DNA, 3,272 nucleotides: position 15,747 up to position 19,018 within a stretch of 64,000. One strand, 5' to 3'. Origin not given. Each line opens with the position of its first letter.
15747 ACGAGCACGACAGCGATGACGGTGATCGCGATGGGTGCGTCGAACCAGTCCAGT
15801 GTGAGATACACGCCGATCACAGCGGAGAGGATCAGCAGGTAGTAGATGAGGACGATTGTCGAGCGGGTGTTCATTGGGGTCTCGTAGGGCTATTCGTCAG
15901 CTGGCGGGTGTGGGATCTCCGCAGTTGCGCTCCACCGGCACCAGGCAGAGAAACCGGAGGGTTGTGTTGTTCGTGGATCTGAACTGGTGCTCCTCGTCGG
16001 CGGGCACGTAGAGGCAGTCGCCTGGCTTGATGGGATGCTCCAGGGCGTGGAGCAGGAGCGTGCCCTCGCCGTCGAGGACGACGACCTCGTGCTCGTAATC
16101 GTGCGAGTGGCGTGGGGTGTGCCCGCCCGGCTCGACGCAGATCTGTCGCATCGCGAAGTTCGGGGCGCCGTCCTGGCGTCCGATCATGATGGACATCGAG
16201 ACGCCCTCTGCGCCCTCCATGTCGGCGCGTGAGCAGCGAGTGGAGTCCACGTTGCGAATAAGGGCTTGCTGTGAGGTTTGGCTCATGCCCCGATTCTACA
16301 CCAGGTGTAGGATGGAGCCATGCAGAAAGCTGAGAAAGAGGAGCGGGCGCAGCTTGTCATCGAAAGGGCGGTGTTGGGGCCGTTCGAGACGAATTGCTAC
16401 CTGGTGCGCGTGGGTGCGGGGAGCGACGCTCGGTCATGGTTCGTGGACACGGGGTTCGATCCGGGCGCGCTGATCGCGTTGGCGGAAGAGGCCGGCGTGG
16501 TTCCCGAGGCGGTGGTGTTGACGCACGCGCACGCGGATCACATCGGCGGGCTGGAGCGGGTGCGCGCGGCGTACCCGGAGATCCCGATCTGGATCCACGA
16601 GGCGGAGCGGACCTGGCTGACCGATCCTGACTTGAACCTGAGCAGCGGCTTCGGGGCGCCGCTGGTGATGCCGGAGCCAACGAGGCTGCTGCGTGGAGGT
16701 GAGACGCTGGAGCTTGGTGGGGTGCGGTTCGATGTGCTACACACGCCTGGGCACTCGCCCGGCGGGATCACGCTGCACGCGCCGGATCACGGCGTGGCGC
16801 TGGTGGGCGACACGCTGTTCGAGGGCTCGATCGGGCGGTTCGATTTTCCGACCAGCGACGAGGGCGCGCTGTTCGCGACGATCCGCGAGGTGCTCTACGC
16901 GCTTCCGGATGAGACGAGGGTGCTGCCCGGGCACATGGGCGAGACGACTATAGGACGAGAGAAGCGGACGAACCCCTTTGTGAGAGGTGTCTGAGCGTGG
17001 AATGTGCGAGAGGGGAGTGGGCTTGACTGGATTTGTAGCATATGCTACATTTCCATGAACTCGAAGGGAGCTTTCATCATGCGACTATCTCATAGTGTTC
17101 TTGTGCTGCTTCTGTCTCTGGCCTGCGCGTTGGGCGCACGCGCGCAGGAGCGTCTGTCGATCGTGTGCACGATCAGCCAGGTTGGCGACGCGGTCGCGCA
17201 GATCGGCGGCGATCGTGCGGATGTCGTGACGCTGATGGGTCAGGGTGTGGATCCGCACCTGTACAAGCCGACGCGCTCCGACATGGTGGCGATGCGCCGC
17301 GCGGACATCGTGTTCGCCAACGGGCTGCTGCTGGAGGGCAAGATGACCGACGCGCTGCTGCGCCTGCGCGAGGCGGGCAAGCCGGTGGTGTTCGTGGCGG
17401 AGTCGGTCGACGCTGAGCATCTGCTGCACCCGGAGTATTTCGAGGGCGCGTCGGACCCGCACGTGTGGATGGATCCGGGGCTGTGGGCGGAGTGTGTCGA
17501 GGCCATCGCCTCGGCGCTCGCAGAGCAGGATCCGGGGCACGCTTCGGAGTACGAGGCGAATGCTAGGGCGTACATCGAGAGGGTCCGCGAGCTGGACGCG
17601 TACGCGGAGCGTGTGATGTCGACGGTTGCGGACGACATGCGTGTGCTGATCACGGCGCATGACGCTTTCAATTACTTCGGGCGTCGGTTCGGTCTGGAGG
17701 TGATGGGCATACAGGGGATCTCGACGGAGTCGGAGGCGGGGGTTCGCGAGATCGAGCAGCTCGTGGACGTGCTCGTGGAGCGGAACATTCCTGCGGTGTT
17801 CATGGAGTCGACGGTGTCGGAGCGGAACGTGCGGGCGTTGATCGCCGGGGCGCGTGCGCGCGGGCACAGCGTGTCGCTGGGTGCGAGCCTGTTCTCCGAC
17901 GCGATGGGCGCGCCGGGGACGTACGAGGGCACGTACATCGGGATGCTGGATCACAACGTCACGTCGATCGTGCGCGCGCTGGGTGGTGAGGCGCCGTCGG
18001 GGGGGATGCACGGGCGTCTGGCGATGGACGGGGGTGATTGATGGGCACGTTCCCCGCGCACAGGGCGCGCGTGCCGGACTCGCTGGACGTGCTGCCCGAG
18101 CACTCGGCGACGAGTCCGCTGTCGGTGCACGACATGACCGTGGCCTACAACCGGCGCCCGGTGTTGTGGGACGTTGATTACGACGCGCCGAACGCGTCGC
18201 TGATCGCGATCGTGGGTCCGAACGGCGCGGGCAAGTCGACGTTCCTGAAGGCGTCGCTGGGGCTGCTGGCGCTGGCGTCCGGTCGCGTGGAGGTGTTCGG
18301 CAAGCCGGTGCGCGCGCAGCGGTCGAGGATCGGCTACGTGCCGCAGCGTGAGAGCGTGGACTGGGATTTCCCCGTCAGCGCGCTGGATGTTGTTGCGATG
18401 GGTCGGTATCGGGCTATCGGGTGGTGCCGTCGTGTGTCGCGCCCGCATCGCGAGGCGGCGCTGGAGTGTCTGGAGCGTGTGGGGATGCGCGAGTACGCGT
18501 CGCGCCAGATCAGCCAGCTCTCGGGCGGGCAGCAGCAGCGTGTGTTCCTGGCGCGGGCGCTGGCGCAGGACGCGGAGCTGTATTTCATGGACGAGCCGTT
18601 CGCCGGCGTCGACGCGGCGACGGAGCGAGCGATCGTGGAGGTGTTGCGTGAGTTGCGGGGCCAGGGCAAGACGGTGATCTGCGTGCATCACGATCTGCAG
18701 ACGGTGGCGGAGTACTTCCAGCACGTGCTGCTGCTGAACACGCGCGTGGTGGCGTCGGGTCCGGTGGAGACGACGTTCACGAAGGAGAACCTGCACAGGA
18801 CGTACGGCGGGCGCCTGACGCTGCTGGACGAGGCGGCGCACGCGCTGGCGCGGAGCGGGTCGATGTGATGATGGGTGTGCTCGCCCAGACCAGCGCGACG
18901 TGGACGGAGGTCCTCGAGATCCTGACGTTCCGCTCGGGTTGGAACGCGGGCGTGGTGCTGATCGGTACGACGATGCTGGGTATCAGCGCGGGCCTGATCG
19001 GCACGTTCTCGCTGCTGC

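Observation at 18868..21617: Both permeases of the metal ABC transporter carry C-terminal DtxR-like repressor domains (double YtgC-YtgR-type fusion)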

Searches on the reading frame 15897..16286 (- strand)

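Call 53: search_protein_families(library=pfam, proteins=[window:15897-16286:-], max_evalue=0.001)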
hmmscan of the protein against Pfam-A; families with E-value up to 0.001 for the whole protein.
window:15897-16286:- (129 aa): 4 families
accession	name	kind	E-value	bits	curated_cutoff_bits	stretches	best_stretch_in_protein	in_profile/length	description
PF07883.17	Cupin_2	-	1.6e-16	60.2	27.2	1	49-115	3-69/70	Cupin domain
PF02311.25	AraC_binding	-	4.7e-08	33.3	21.1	1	55-115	14-74/135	AraC-like ligand binding domain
PF02041.22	Auxin_BP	-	1.2e-05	25.5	21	1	22-100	21-109/167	Auxin binding protein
PF12973.13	Cupin_7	-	0.00023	21.4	27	1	27-118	18-104/105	ChrR Cupin-like domain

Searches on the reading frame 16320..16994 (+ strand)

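Call 53: search_protein_families(library=pfam, proteins=[window:16320-16994:+], max_evalue=0.001)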
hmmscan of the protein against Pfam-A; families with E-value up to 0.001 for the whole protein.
window:16320-16994:+ (224 aa): 2 families
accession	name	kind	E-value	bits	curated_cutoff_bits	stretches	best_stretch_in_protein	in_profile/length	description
PF00753.33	Lactamase_B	-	2.1e-30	106.6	22.7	1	20-205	2-196/196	Metallo-beta-lactamase superfamily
PF12706.13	Lactamase_B_2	-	4.2e-08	33.5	27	1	42-165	5-143/200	Beta-lactamase superfamily domain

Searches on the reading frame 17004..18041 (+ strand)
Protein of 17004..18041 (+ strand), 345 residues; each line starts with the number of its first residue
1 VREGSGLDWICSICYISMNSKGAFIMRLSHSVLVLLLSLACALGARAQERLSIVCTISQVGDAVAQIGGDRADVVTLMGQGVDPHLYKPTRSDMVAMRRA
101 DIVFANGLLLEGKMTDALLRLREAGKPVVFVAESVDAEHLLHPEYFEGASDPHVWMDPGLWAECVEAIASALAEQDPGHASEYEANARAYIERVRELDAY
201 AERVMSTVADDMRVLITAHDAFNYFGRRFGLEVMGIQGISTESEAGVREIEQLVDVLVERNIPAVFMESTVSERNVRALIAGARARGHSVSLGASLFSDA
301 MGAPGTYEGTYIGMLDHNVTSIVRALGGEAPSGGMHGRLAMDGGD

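Call 3: search_protein_families(library=pfam, proteins=[window:17004-18041:+], max_evalue=1)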
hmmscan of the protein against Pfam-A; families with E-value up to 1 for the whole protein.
window:17004-18041:+ (345 aa): 1 family
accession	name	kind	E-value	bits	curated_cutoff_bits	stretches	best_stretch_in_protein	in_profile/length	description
PF01297.22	ZnuA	-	2.8e-77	260.2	29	1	53-325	1-263/263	Zinc-uptake complex component A periplasmic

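Call 74: search_solved_structures(query=window:17079-18038:+, max_evalue=1e-10, show_alignments=2)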
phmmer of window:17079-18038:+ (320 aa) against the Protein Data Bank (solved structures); distinct sequences matched with E-value up to 1e-10: 50.
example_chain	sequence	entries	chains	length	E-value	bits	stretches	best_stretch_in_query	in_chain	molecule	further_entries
1toa_A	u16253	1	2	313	2e-69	237.2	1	20-301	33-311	PROTEIN (PERIPLASMIC BINDING PROTEIN TROA)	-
1k0f_A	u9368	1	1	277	4.1e-69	236.2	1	28-301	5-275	Periplasmic zinc-binding protein troA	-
5kzj_A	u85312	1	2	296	3.5e-42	147.7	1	16-302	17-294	Periplasmic solute binding protein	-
3mfq_A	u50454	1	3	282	9.6e-41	143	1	27-300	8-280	High-affinity zinc uptake system protein znuA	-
8svc_A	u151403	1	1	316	3.9e-40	141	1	12-301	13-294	Metal ABC transporter substrate-binding protein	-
5w56_A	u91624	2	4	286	5e-39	137.4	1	24-302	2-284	Periplasmic solute binding protein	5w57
5hx7_A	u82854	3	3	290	2.1e-37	132.1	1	22-297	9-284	Manganese-binding lipoprotein MntA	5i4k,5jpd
5uxs_A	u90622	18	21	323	4.4e-36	127.7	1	20-302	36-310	Periplasmic chelated iron-binding protein YfeA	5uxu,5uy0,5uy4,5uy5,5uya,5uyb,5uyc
6q1c_A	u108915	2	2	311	5.8e-36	127.3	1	20-302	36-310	Periplasmic chelated iron-binding protein YfeA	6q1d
4utp_A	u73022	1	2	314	2.9e-35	125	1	10-301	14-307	MANGANESE ABC TRANSPORTER SUBSTRATE-BINDING LIPOPROTEIN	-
6nsi_A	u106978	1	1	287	6.8e-35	123.8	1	34-304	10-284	Manganese-binding protein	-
4uto_A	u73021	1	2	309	1.8e-34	122.4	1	10-301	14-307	MANGANESE ABC TRANSPORTER SUBSTRATE-BINDING LIPOPROTEIN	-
1psz_A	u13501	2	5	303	3.9e-34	121.3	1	15-301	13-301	PROTEIN (SURFACE ANTIGEN PSAA) | MANGANESE ABC TRANSPORTER SUBSTRATE-BINDING LIPOPROTEIN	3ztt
4oxq_A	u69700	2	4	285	2.8e-33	118.5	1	20-298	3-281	Manganese ABC transporter, periplasmic-binding protein SitA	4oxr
3zk7_A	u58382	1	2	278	5.6e-33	117.5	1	25-301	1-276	MANGANESE ABC TRANSPORTER SUBSTRATE-BINDING LIPOPROTEIN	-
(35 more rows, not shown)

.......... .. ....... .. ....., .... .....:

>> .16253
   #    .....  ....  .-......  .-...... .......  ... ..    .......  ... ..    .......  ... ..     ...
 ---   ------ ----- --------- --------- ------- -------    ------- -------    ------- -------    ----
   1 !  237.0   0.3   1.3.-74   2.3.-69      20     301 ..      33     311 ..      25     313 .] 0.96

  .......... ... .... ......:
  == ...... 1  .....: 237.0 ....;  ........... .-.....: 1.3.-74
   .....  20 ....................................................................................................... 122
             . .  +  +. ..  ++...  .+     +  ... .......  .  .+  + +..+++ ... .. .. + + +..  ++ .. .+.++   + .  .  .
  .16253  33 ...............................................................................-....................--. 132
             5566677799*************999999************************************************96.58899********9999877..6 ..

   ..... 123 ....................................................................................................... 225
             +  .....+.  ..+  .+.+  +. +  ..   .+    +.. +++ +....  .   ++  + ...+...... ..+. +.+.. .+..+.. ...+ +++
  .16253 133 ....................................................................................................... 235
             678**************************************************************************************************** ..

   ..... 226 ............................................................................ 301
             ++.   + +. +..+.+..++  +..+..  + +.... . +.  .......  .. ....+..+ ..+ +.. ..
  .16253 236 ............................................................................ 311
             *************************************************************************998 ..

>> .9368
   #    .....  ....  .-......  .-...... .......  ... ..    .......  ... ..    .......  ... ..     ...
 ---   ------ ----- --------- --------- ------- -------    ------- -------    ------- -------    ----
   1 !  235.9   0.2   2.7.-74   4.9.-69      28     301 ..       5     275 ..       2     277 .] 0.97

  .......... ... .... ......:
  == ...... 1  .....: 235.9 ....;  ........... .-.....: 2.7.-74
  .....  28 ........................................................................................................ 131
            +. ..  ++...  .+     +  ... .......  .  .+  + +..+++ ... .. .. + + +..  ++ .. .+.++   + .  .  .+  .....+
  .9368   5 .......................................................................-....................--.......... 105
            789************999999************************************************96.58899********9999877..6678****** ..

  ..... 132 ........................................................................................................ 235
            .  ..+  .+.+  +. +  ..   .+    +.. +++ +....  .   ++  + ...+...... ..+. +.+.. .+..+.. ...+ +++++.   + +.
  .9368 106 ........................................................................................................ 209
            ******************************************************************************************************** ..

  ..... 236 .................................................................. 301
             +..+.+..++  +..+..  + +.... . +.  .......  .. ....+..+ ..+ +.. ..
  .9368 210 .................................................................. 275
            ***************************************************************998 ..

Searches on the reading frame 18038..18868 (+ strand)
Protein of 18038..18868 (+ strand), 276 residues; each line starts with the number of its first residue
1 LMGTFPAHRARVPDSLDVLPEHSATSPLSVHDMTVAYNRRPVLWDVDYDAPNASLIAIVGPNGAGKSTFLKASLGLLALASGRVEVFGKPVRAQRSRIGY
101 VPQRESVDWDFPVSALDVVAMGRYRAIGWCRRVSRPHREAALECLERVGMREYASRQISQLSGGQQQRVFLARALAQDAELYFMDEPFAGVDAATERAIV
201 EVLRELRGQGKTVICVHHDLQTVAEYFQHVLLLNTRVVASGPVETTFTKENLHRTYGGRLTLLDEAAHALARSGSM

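Call 3: search_protein_families(library=pfam, proteins=[window:18038-18868:+], max_evalue=1)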
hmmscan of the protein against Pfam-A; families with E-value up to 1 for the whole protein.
window:18038-18868:+ (276 aa): 26 families (the best 25 are shown)
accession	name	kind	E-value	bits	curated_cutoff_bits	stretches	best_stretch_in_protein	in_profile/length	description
PF00005.33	ABC_tran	-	3.6e-26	92.8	25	1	45-189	3-137/137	ABC transporter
PF13304.12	AAA_21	-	5.9e-11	43.4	27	2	148-220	225-300/304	AAA domain, putative AbiEii toxin, Type IV TA system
PF02463.25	SMC_N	-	8.5e-08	32.3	40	2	158-225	134-204/220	RecF/RecN/SMC N terminal domain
PF13558.12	SbcC_Walker_B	-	0.00031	21.4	27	1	147-204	19-89/90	SbcC/RAD50-like, Walker B motif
PF13481.12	AAA_25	-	0.00037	20.6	27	1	39-97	19-74/195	AAA domain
PF13476.12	AAA_23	-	0.00048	21.2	27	1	52-72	18-38/201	AAA domain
PF13555.12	AAA_29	-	0.00069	19.8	27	1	55-78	24-47/61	P-loop containing region of AAA domain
PF13514.12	AAA_27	-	0.0021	18.1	22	1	46-77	19-50/206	AAA domain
PF13401.12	AAA_22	-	0.008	16.9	27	1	53-77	5-29/130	AAA domain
PF13238.12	AAA_18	-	0.017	16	29.4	0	56-71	1-16/128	AAA domain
PF13604.12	AAA_30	-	0.03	14.5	27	1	54-88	19-53/191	AAA domain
PF02562.22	PhoH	-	0.051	13.5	27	1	53-104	19-71/205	PhoH-like protein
PF25199.1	nSTAND_NTPase5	-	0.057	13.7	34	1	52-78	40-66/145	Novel STAND NTPase 5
PF13173.12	AAA_14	-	0.058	13.8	27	0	54-73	3-22/129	AAA domain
PF19993.5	DO-GTPase2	-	0.07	13.2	27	1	55-77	2-24/226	Double-GTPase 2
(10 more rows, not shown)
